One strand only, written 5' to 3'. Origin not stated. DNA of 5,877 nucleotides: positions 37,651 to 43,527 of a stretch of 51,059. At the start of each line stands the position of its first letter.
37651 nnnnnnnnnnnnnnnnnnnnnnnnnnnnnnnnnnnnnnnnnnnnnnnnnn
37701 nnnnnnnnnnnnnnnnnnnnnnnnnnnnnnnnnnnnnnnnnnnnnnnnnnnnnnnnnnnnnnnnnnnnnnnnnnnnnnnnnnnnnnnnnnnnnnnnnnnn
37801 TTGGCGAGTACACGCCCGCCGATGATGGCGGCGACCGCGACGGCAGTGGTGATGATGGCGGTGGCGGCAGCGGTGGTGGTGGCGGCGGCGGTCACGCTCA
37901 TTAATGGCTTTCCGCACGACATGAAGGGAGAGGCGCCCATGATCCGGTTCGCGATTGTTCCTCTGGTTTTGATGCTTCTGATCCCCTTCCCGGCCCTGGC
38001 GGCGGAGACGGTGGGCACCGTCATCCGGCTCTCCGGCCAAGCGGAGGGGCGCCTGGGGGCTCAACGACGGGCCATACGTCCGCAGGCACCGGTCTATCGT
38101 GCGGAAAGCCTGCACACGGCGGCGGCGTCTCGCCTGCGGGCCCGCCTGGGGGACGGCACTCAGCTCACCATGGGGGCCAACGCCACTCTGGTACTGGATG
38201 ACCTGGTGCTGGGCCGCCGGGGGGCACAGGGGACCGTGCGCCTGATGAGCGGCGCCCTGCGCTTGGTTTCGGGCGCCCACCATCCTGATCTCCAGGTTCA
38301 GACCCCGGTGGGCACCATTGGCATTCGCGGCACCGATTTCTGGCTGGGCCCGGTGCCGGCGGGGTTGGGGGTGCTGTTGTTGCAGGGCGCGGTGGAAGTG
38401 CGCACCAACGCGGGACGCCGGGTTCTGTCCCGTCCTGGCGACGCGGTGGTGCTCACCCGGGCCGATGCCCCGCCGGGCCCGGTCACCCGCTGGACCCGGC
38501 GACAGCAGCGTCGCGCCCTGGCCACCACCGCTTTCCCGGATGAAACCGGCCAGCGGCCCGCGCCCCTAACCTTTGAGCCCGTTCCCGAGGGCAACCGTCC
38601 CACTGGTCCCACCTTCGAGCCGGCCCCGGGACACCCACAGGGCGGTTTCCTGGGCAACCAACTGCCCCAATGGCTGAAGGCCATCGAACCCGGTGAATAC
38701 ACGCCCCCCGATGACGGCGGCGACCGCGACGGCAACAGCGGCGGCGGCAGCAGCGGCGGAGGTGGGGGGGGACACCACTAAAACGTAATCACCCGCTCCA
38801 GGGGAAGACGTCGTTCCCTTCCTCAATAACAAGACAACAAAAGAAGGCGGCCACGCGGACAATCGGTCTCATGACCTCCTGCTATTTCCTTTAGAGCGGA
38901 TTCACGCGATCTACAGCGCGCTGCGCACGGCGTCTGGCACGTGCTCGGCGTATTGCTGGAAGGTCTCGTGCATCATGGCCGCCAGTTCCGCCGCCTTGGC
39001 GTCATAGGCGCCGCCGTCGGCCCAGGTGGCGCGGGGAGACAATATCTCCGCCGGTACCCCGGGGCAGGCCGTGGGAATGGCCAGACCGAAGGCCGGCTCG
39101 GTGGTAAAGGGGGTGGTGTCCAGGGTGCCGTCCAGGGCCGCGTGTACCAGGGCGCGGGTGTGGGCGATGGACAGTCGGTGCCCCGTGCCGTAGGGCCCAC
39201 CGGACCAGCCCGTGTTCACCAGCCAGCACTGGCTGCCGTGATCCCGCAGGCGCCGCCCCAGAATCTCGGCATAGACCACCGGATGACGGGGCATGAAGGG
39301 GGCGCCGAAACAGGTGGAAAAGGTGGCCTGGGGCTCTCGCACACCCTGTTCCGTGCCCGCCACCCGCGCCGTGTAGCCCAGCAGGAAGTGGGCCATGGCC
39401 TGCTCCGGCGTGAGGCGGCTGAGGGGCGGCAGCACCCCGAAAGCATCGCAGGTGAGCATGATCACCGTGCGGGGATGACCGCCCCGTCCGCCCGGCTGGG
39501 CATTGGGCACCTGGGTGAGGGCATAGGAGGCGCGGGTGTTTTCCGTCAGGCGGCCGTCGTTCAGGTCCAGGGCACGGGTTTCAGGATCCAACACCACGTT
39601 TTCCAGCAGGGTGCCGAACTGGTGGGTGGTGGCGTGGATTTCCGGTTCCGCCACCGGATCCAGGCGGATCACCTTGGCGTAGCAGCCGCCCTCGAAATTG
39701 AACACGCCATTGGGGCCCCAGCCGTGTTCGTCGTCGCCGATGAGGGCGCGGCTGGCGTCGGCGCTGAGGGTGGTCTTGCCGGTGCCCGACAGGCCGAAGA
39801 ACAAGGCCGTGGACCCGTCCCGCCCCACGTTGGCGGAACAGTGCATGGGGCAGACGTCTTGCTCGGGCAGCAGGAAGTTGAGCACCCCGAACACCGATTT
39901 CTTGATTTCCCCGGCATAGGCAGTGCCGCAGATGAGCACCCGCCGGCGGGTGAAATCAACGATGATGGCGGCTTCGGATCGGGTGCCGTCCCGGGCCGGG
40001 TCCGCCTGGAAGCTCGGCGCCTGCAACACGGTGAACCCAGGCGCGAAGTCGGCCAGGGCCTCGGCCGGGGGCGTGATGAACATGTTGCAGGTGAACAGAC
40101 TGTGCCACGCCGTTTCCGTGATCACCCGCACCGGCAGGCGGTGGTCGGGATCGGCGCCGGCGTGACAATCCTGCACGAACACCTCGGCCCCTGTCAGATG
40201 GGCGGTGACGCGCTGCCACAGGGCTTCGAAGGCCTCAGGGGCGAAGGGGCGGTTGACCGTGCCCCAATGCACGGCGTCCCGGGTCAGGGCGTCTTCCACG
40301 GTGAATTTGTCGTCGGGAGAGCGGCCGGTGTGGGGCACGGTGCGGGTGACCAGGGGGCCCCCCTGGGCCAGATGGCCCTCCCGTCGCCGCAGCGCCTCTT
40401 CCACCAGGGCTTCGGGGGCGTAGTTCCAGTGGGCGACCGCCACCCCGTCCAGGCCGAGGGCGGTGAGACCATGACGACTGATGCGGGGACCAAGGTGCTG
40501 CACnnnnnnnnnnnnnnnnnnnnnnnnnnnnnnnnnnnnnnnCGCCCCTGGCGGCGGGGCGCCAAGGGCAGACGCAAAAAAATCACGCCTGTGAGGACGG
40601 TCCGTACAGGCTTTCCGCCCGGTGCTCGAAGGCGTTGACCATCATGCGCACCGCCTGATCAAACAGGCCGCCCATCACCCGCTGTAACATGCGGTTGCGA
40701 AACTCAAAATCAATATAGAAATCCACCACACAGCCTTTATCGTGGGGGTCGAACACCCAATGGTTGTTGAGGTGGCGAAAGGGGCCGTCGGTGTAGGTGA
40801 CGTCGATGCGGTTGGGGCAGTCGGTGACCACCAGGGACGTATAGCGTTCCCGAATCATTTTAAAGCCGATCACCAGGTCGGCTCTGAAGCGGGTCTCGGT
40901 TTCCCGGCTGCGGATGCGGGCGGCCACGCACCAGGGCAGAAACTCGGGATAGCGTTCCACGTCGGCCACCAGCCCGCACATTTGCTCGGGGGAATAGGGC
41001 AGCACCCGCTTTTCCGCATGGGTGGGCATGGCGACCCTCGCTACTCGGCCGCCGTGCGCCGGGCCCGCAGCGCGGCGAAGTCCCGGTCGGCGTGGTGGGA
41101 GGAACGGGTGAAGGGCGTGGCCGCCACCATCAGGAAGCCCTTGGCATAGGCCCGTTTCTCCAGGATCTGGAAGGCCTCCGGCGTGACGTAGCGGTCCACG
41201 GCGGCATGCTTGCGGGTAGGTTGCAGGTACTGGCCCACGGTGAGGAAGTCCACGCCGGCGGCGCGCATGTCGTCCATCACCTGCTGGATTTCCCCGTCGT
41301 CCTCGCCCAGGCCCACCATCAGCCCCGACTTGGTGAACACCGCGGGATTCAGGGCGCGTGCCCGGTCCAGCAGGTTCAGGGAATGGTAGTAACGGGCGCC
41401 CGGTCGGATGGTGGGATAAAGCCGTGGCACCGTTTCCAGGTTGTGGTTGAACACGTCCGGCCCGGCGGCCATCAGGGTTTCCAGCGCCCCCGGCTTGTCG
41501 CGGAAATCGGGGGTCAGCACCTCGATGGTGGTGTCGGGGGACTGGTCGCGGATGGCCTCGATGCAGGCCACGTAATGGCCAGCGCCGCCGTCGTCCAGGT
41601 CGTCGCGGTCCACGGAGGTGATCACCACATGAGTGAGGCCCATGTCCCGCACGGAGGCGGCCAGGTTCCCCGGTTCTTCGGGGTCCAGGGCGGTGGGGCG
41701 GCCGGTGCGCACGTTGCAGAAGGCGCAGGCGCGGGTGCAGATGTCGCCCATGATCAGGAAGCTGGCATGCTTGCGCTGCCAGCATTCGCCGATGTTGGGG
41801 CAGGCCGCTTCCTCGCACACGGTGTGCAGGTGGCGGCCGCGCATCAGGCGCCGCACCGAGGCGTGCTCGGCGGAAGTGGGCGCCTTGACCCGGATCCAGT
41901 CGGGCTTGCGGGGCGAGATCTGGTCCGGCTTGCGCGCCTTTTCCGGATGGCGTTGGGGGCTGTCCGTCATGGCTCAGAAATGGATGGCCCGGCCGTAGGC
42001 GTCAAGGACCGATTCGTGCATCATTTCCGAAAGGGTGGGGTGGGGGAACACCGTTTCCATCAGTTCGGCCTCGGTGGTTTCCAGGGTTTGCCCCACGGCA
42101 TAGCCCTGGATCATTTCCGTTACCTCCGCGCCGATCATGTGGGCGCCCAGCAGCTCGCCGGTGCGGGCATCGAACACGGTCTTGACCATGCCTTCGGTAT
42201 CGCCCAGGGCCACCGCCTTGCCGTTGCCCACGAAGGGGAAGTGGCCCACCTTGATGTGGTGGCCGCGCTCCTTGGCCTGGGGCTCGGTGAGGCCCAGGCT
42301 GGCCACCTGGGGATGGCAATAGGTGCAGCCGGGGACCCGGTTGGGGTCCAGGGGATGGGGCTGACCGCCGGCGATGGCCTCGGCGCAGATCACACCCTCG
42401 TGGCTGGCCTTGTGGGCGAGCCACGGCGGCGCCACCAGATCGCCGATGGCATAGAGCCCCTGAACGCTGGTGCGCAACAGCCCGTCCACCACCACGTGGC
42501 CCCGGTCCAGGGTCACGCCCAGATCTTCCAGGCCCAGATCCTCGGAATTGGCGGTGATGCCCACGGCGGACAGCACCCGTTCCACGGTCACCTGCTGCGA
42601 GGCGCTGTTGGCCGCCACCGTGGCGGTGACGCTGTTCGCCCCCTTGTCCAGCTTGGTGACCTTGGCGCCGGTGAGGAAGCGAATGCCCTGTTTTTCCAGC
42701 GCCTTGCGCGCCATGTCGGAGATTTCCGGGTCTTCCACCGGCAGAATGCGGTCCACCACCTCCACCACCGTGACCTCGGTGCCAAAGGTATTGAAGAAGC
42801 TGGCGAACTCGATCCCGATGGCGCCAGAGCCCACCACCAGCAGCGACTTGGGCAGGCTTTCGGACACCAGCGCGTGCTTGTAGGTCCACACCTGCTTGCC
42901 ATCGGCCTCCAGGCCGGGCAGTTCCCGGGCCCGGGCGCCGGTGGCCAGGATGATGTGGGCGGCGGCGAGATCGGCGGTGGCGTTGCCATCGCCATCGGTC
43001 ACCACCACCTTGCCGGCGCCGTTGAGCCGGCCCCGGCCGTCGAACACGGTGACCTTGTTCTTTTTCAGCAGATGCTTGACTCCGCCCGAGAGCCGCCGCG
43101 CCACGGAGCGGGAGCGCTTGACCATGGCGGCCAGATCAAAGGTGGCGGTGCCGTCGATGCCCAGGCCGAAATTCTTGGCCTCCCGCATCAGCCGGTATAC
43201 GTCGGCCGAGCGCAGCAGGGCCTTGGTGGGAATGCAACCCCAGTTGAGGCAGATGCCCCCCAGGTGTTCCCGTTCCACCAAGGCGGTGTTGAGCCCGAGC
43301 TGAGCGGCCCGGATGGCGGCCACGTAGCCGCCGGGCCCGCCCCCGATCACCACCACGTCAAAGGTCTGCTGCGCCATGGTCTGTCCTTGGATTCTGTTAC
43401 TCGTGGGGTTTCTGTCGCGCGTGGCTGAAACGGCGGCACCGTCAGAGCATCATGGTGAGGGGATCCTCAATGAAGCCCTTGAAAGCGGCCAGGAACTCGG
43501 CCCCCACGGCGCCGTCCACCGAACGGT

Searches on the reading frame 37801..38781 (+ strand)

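Call 6: search_protein_families(library=pfam, proteins=[window:37801-38781:+], max_evalue=0.01)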
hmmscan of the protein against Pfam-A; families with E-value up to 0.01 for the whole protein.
window:37801-38781:+ (326 aa): 1 family
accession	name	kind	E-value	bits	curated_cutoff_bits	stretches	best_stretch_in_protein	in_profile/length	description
PF04773.18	FecR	-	6.3e-13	49.4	24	1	104-199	3-97/97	FecR protein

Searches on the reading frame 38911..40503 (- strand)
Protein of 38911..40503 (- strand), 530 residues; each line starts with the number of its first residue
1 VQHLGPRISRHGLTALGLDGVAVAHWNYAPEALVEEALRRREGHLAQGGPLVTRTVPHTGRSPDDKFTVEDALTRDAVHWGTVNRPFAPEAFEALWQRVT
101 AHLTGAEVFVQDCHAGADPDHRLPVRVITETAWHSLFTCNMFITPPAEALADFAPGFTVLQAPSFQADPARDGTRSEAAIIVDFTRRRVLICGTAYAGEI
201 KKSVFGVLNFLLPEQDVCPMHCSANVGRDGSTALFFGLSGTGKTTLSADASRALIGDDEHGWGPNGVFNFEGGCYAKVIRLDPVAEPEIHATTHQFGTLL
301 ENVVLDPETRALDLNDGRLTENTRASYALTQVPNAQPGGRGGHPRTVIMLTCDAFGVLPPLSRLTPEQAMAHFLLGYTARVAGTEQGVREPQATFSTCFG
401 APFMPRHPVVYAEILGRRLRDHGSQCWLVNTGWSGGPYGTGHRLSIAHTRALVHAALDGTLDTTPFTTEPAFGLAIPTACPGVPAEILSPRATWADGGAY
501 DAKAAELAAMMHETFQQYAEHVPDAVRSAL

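Call 42: find_related_loci(query=window:38911-40503:-, collection=genome_contigs, flank=10000)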
Query window:38911-40503:- (530 aa) in genome_contigs; peptide patterns used: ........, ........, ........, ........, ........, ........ (x = any residue, [..] = any of these).
600 stretches matched a pattern (row limit reached: there are more); 599 encode a relative of the query (tblastn E <= 1e-3); the best 80 are kept; 80 distinct loci.
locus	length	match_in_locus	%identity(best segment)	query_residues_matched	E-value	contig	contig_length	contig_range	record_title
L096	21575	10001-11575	65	5-528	0e+0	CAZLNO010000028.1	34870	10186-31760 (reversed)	MAG TPA_asm: uncultured Rhodovibrionaceae bacterium isolate SRP141376_co2_316 genome assembly, contig: NODE_2709_length_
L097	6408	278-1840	59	9-529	0e+0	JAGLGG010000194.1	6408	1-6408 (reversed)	MAG: Anaerolineales bacterium isolate RS_10_26 ROV157_10.bin.26.fa_194, whole genome shotgun sequence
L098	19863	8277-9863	61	1-529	0e+0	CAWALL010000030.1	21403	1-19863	MAG: uncultured Alphaproteobacteria bacterium isolate MFD01721.bin.2.7 genome assembly, contig: contig_60952, whole geno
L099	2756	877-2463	59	1-529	0e+0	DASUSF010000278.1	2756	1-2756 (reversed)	MAG TPA_asm: Geminicoccaceae bacterium isolate SMAG_U1729 k141_1789746, whole genome shotgun sequence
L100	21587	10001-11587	58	1-529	0e+0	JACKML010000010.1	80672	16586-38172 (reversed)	MAG: Chromatiaceae bacterium isolate HK-STAS-PROT-117 HK-STAS-PROT-117_10, whole genome shotgun sequence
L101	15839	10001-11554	58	13-529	0e+0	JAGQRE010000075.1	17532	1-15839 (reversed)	MAG: Planctomycetota bacterium isolate HKST-UBA84 NODE_75_length_17532_cov_10.840619, whole genome shotgun sequence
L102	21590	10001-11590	59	1-529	0e+0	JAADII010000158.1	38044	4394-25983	MAG: Chloroflexota bacterium isolate M_MetaBat.41 contig-127_1302, whole genome shotgun sequence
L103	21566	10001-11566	60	8-529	0e+0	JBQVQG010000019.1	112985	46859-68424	MAG: Reyranella sp. isolate CZ0106C_1 NODE_19_length_112985_cov_5.956318, whole genome shotgun sequence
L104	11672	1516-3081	61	9-529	0e+0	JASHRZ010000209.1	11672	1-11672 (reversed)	MAG: Alphaproteobacteria bacterium isolate JOPF114 JOPF_NEAR_contig_381066, whole genome shotgun sequence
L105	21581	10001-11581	59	1-527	0e+0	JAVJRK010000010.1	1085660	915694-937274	MAG: Rhodospirillales bacterium isolate D1-CHI-22 k141_34391, whole genome shotgun sequence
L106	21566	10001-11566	60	7-527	0e+0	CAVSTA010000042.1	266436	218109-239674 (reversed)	MAG: uncultured Alphaproteobacteria bacterium isolate MFD09603.bin.2.227 genome assembly, contig: contig_9011, whole gen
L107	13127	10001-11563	60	9-529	0e+0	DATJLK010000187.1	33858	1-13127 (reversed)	MAG TPA_asm: Stellaceae bacterium isolate SMAG_U14807 k141_3772065, whole genome shotgun sequence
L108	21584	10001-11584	60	1-529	0e+0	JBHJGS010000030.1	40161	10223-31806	MAG: Rhodothalassiaceae bacterium isolate sb_S16C1781 S16Ck141_402512, whole genome shotgun sequence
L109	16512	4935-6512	57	2-528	0e+0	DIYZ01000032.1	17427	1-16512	MAG TPA_asm: Chloracidobacterium sp. UBA6041 UBA6041_contig_6071, whole genome shotgun sequence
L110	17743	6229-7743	60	24-529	0e+0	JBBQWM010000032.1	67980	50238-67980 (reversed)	MAG: Chloroflexia bacterium isolate Co_metawrap_2056 Cmw_2056_k141_28512527_length_67980_cov_33.9981, whole genome shotg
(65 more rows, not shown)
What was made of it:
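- The best pckA hits are alphaproteobacterial (call 42).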

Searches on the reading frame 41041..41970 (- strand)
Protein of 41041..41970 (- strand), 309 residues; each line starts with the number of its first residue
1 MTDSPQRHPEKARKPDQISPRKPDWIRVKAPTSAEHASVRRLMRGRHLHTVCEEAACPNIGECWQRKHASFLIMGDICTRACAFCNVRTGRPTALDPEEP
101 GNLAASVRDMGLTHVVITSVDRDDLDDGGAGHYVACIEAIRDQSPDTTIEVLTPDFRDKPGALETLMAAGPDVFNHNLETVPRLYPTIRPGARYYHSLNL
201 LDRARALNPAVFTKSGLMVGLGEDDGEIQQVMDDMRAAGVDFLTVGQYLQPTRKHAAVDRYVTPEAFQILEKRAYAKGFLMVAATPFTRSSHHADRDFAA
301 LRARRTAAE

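Call 87: search_protein_families(library=ncbifam, proteins=[window:41041-41970:-], max_evalue=0.00001)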
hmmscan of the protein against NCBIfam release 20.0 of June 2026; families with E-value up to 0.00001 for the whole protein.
window:41041-41970:- (309 aa): 5 families
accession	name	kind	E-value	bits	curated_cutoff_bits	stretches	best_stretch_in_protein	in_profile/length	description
NF004019.1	PRK05481.1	subfamily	9.2e-128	425.5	203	1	22-304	1-283/286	lipoyl synthase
NF009544.0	PRK12928.1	subfamily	1.4e-123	412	210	1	16-298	14-297/300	lipoyl synthase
TIGR00510.1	lipA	equivalog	5.1e-117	390.5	310.25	1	10-304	5-300/302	lipoyl synthase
NF053790.1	LplA_LipA_fuse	exception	6e-109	365.3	800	1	21-296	332-605/606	bifunctional lipoate--protein ligase/lipoyl synthase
TIGR00433.2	bioB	equivalog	4.6e-08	32.7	225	1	78-245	51-218/307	biotin synthase BioB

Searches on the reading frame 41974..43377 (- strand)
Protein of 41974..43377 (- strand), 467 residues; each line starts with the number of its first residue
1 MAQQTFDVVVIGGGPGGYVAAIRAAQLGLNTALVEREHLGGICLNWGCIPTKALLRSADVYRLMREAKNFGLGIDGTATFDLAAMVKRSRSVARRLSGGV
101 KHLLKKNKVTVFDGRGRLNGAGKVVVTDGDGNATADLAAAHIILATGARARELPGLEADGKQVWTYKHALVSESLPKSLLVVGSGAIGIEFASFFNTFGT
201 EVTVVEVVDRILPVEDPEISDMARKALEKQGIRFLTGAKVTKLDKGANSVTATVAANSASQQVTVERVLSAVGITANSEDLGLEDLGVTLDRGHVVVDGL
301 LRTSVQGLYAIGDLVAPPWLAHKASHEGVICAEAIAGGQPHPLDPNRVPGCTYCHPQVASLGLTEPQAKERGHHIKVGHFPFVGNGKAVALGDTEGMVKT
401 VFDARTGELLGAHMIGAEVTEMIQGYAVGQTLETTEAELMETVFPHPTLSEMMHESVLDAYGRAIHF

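Call 87: search_protein_families(library=ncbifam, proteins=[window:41974-43377:-], max_evalue=0.00001)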
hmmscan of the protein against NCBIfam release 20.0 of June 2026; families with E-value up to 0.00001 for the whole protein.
window:41974-43377:- (467 aa): 56 families (the best 25 are shown)
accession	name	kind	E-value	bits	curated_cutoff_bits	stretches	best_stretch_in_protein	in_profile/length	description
TIGR01350.1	lipoamide_DH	equivalog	5.8e-173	575.8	408.8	1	6-467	2-461/461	dihydrolipoyl dehydrogenase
TIGR02053.1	MerA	equivalog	2.5e-91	307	454.45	1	6-453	1-446/465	mercury(II) reductase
NF003585.0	PRK05249.1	equivalog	3.2e-89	299.7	465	1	2-463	3-460/464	Si-specific NAD(P)(+) transhydrogenase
NF004992.0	PRK06370.1-4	equivalog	3e-88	296.3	629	1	3-454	2-449/459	FAD-containing oxidoreductase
NF004991.0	PRK06370.1-3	subfamily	9.2e-86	288.4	620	1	3-464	33-490/509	FAD-containing oxidoreductase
NF004776.0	PRK06116.1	equivalog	6.5e-85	285.8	480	1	4-451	3-444/450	glutathione-disulfide reductase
NF005883.0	PRK07845.1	equivalog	1.5e-83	281.4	479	1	7-455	4-454/466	NAD(P)H-quinone dehydrogenase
NF004945.0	PRK06292.2-3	equivalog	3.3e-79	266.9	494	1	4-454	2-446/457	dihydrolipoyl dehydrogenase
NF005884.0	PRK07846.1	equivalog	1.7e-78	264.3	501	1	4-459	2-450/454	mycothione reductase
NF004943.0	PRK06292.2-1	equivalog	1.8e-78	264.4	432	1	4-455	2-450/456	dihydrolipoyl dehydrogenase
NF004947.0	PRK06292.2-5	equivalog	8.2e-78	262.4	592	1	4-457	2-455/474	dihydrolipoyl dehydrogenase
NF004946.0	PRK06292.2-4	subfamily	5.6e-77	259.5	634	1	4-461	2-471/487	dihydrolipoyl dehydrogenase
TIGR01421.1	gluta_reduc_1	equivalog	1.9e-75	254.8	556.15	1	5-452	2-445/450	glutathione-disulfide reductase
TIGR01424.1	gluta_reduc_2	equivalog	2.7e-74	250.3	606.05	1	6-452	3-441/446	glutathione-disulfide reductase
NF004990.0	PRK06370.1-1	equivalog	4.1e-72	243.3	842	1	4-454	3-449/459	FAD-containing oxidoreductase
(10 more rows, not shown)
